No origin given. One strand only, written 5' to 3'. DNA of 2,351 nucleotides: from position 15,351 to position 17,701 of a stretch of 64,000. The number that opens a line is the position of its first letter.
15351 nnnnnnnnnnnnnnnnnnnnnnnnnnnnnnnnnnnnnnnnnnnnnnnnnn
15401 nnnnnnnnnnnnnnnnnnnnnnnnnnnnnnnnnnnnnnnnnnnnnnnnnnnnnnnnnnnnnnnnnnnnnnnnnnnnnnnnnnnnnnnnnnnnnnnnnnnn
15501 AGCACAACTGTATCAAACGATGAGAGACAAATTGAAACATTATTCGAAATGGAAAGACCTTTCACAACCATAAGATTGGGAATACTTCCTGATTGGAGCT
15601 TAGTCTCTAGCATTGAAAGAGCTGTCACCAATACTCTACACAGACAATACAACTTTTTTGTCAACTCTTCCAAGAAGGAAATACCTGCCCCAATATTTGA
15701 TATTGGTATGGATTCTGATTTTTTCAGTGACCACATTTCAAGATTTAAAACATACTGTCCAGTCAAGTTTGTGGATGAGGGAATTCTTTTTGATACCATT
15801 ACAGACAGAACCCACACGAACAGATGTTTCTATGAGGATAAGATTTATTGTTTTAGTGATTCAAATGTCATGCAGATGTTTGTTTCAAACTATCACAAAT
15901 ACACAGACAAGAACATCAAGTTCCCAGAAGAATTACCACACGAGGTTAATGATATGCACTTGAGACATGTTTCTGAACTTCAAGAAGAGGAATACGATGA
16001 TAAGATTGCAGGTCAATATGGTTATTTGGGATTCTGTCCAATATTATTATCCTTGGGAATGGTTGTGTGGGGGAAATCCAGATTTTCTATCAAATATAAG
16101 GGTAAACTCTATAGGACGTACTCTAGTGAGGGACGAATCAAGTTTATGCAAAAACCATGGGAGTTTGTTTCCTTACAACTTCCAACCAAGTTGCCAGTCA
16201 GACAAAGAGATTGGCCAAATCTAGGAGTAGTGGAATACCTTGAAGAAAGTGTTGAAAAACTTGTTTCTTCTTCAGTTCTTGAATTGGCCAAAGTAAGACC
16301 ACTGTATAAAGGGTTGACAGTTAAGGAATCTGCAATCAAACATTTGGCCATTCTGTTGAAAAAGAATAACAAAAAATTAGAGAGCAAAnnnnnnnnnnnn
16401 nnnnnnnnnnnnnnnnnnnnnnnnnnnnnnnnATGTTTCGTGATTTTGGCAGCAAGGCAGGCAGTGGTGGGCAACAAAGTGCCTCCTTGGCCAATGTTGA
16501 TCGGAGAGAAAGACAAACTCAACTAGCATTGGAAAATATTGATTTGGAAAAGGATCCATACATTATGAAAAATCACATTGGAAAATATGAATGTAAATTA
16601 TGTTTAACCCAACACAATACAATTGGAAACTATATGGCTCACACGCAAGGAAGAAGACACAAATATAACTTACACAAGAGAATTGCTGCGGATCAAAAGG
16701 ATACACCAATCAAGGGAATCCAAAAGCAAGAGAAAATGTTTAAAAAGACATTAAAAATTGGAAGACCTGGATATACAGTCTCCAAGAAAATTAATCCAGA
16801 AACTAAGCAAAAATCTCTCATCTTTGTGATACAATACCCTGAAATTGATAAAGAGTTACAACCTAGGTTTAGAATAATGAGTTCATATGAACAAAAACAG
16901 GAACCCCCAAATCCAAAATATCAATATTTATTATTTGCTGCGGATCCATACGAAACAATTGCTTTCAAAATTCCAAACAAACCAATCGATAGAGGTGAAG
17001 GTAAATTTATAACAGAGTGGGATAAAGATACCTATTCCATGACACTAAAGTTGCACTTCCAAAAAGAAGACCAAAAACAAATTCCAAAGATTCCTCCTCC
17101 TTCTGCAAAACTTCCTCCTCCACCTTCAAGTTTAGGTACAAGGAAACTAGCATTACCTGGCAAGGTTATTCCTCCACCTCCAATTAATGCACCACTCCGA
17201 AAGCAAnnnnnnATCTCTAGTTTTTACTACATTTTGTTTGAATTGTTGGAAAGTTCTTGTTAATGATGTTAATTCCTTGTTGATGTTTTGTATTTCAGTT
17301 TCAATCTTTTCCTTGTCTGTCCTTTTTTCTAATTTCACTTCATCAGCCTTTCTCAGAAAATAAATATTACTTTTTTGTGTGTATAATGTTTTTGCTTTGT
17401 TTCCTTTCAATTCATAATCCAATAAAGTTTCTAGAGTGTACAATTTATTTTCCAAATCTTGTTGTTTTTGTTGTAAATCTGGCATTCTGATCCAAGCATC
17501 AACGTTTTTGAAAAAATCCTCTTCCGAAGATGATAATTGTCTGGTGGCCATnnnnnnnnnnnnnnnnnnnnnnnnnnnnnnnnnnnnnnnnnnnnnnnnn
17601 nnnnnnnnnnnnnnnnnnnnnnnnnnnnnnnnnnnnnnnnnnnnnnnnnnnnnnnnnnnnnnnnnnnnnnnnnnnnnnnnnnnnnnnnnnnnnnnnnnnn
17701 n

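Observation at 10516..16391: Five track ORFs are one 7-exon, 1869-aa AK9-like multi-adenylate-kinase gene with YHS-like repeats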

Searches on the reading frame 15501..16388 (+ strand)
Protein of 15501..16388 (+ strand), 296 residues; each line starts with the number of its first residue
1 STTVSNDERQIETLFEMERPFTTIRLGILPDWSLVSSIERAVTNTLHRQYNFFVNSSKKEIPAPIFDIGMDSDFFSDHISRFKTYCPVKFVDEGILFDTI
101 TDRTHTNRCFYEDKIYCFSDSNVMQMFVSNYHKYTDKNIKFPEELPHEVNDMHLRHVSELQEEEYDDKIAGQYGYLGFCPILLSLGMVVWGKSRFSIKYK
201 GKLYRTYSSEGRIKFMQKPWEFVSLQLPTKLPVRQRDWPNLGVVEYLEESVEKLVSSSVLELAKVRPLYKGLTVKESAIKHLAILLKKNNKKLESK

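Call 23: find_homologous_proteins(query=window:15501-16388:+, max_evalue=0.001)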
Query window:15501-16388:+ (296 aa): 1 proteins with E <= 0.001 among 779 candidates.
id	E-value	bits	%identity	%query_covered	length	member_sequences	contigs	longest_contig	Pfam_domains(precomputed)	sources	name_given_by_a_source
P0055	4.0e-122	425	61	99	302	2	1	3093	PF12018.14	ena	-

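Call 32: predict_structure(alignment_id=A1)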
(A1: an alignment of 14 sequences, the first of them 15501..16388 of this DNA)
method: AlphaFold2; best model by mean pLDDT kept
length: 296 residues; sequences in the alignment: 14
mean_pLDDT: 79.9   pTM: 0.64
mean pLDDT of the five models: 79.9, 78.2, 75.6, 75.1, 74.4
residues with pLDDT >= 90: 92; 70-90: 135; 50-70: 56; < 50: 13
segments of 3 or more residues with pLDDT < 50: 153-160, 294-296
pLDDT, mean of each block of 10 residues (from residue 1): 65 64 59 81 87 87 85 86 93 92 80 93 95 91 87 48 64 86 91 89 92 94 90 77 75 68 62 77 73 52
secondary structure, 60 per line:
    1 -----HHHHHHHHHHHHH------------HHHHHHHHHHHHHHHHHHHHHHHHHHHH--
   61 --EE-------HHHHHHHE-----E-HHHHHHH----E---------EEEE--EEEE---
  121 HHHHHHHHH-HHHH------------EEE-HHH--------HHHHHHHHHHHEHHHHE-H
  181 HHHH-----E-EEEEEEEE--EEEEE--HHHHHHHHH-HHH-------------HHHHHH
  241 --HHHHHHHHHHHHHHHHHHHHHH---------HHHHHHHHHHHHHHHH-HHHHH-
elements in order: H6-18 H31-58 H72-78 H87-93 E108-111 E114-117 H121-129 H131-134 E147-149 H162-172 H174-177 H180-184 E192-199 E202-206 H209-217 H235-240 H243-264 H274-289 H291-295

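Call 34: fold_search(model_id=the predicted structure, library=pdb)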
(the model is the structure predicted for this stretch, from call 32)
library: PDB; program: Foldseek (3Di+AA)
matches with E <= 10: 26; with E <= 0.001: 2
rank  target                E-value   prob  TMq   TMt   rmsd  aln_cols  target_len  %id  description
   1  9d2f_A                1.9e-13  1.00  0.60  0.12   9.3       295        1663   19  3D structure and atomic model of RS3 of mouse respiratory cilia (released 2025-08-13)
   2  9fqr_Xf               2.5e-10  1.00  0.55  0.13  10.1       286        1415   18  96-nm repeat of axonemal doublet microtubules from bovine sperm (released 2025-03-26)
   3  9ijj_3T               3.5e+00  0.30  0.13  0.49   7.0        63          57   27  In situ structure of the central apparatus in mouse sperm axoneme. (released 2025-06-04)
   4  9axw_EA1              4.9e+00  0.01  0.07  0.04  16.8        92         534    9  Nanobody NbJRI bound to yeast Pdc1 (released 2026-03-25)
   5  4riq_G                5.5e+00  0.23  0.12  0.53   4.5        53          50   26  Crystal structure of DPY-30 dimerization/docking domain in complex with Ash2L Sdc1-DPY-30 Interacting region (SDI) (released 2014-12-17)
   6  4rta_B                5.5e+00  0.20  0.13  0.41   6.5        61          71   28  Cystal structure of the Dpy30 for MLL/SET1 COMPASS H3K4 trimethylation (released 2015-10-07)
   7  7n6g_4P               5.9e+00  0.21  0.13  0.49   4.1        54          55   22  C1 of central pair (released 2022-05-18)
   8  9axw_HA1              5.9e+00  0.01  0.07  0.05  18.5        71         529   14  Nanobody NbJRI bound to yeast Pdc1 (released 2026-03-25)
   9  4riq_D                6.2e+00  0.20  0.13  0.52   5.2        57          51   28  Crystal structure of DPY-30 dimerization/docking domain in complex with Ash2L Sdc1-DPY-30 Interacting region (SDI) (released 2014-12-17)
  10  9c7c_A                6.2e+00  0.09  0.12  0.05  10.0        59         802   17  Diheteromeric GluN1/GluN2A (delM653) in nanodisc complexed with glycine, glutamate, and GNE-4123, open conformation (released 2025-09-24)
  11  6ep7_A                6.2e+00  0.03  0.10  0.13  10.9        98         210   15  ARABIDOPSIS THALIANA GSTU23, GSH bound (released 2018-04-11)
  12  3lyk_B                7.0e+00  0.03  0.11  0.16  14.0       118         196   10  Structure of stringent starvation protein A homolog from Haemophilus influenzae (released 2010-03-23)
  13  6ep7_B                7.4e+00  0.03  0.10  0.13  10.9        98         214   15  ARABIDOPSIS THALIANA GSTU23, GSH bound (released 2018-04-11)
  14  2vk8_A                7.4e+00  0.01  0.07  0.04  17.2        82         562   10  Crystal structure of the Saccharomyces cerevisiae pyruvate decarboxylase variant E477Q in complex with its substrate (released 2009-01-27)
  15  1pyd_A                7.4e+00  0.01  0.09  0.06  12.6        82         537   11  CATALYTIC CENTERS IN THE THIAMIN DIPHOSPHATE DEPENDENT ENZYME PYRUVATE DECARBOXYLASE AT 2.4 ANGSTROMS RESOLUTION (released 1994-04-30)
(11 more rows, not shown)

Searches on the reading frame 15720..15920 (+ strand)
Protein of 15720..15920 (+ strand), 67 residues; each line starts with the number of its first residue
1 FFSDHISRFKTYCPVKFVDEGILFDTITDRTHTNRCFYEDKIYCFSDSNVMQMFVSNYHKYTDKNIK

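Call 22: search_protein_families(library=pfam, max_evalue=10, proteins=[window:15720-15920:+])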
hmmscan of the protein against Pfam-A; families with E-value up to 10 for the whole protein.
seq(67 aa): 2 families
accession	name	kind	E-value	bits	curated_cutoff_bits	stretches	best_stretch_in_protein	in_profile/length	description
PF12018.13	FAP206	-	0.0018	18.1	33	1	9-65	197-251/272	Domain of unknown function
PF11479.13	Suppressor_P21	-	0.093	13.4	26.9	1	40-63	1-24/80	RNA silencing suppressor P21 C-terminal domain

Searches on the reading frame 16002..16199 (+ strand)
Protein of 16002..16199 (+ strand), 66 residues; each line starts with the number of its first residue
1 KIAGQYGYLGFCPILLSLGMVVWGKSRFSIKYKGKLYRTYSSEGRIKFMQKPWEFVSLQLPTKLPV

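Call 22: search_protein_families(library=pfam, max_evalue=10, proteins=[window:16002-16199:+])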
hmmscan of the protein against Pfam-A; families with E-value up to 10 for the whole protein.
seq(66 aa): 2 families
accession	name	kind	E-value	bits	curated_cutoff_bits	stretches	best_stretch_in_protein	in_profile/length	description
PF12018.13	FAP206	-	0.019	14.8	33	1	8-57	197-249/272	Domain of unknown function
PF04945.19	YHS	-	0.11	12.9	30.3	1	19-57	7-45/47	YHS domain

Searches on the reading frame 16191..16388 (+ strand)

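Call 51: search_protein_families(library=pfam, proteins=[window:16191-16388:+], max_evalue=10)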
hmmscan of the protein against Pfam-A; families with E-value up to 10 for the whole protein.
seq(66 aa): 2 families
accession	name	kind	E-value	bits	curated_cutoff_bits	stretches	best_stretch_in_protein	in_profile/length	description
PF22937.1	PDXDC1-like_cen2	-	0.058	13.9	29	1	3-27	14-38/104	PDXDC1-like second central domain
PF24009.1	DUF7323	-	0.19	12.1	27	1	2-37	8-38/52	Domain of unknown function (DUF7323)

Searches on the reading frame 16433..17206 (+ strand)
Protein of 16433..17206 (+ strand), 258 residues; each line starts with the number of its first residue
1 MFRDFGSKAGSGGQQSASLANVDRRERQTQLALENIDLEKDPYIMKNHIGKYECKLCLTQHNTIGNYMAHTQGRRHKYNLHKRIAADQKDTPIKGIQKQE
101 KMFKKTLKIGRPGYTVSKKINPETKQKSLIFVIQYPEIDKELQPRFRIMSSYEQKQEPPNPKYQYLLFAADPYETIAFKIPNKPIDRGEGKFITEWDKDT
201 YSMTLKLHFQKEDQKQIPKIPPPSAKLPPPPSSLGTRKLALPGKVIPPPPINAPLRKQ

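Call 7: list_cluster_members(proteins=[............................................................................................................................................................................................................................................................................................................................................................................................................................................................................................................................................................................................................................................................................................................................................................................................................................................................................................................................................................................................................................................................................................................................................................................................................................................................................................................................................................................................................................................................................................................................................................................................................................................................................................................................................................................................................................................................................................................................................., window:16433-17206:+])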
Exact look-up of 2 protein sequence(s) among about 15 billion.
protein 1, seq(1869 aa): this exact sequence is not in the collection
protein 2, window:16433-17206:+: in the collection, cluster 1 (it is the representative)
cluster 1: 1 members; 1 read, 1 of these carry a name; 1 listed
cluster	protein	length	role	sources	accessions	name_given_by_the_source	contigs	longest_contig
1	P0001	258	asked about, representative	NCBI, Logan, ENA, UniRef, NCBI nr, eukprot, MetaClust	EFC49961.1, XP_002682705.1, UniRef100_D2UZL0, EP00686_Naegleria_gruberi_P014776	splicing factor 3a, subunit 2 [Naegleria gruberi] | Splicing factor 3a, subunit 2 n=1 Tax=Naegleria gruberi TaxID=5762 RepID=D2UZL0_NAEGR | XP_002682705.1 splicing factor 3a, subunit 2 [Naegleria gruberi strain NEG-M]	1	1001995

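Call 9: find_encoding_contigs(protein=P0001, flank=10000, max_places=3)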
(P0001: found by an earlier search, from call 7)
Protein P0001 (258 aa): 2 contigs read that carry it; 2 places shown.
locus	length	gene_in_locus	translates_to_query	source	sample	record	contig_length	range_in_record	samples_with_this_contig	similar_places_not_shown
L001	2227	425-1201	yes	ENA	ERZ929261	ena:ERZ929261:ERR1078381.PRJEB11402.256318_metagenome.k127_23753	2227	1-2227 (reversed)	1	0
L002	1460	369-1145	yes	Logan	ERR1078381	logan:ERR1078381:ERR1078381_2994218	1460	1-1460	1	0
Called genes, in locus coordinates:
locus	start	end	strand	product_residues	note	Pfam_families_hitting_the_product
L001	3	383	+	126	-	?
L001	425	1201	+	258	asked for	PF16835:SF3A2, PF09732:CactinC_cactus (weak)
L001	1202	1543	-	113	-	-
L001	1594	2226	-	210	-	?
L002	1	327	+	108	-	?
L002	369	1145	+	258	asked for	PF16835:SF3A2, PF09732:CactinC_cactus (weak)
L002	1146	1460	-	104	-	?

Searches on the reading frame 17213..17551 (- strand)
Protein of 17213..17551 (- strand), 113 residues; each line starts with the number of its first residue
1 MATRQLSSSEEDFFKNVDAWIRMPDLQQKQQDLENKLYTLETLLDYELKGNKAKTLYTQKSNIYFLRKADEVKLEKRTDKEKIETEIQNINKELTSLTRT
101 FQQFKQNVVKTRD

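Call 64: search_protein_families(library=pfam, proteins=[window:17213-17551:-], max_evalue=0.01)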
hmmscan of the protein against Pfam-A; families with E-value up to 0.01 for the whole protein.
window:17213-17551:- (113 aa): 1 family
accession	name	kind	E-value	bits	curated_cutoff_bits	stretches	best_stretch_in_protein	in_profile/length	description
PF01920.25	Prefoldin_2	-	0.0003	21.2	27.6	1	24-108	15-99/106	Prefoldin subunit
